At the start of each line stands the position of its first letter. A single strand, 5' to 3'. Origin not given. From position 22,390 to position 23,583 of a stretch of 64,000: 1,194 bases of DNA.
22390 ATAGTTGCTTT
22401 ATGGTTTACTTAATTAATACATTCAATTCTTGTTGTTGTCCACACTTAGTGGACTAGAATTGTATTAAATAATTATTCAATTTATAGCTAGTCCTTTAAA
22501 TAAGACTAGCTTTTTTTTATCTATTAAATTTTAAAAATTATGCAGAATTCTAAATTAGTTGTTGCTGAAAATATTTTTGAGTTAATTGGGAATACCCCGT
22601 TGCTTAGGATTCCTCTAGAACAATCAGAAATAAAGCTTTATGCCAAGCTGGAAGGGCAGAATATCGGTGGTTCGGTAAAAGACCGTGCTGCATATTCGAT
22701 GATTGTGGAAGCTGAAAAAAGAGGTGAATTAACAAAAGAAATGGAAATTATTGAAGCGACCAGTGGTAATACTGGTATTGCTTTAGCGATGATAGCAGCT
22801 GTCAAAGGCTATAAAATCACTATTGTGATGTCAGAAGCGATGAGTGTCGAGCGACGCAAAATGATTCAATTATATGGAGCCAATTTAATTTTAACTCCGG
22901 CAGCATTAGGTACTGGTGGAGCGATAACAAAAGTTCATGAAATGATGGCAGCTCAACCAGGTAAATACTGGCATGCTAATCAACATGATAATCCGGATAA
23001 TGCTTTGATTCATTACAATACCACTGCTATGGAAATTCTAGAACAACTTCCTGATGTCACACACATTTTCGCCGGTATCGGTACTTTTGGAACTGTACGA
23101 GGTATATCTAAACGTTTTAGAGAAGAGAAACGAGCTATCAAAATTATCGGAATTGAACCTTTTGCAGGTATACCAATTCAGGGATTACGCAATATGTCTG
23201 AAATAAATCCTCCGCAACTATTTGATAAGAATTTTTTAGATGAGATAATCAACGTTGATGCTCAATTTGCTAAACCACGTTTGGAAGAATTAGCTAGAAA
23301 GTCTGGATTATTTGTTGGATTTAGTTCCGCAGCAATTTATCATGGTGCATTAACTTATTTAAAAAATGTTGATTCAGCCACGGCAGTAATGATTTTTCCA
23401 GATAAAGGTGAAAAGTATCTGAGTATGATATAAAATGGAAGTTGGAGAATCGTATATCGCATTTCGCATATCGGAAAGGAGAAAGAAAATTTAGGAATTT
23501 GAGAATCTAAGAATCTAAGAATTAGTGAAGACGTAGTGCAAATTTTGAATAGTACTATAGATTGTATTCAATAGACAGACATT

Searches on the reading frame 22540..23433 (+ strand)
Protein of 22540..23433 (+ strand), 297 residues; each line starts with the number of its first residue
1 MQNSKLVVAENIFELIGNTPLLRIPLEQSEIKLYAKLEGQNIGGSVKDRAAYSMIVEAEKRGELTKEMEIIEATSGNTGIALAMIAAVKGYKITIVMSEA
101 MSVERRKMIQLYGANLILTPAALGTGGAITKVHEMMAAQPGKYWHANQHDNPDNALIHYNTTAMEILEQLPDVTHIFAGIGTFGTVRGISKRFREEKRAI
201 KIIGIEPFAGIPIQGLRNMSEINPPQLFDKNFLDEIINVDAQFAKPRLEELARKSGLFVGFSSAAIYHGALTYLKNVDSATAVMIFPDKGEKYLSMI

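Call 74: search_protein_families(library=pfam, proteins=[window:22540-23433:+], max_evalue=0.00001)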
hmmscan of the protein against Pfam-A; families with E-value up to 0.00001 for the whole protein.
window:22540-23433:+ (297 aa): 1 family
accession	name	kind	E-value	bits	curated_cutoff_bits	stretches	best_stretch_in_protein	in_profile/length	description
PF00291.31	PALP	-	1.5e-61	208.8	35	1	13-288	2-295/295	Pyridoxal-phosphate dependent enzyme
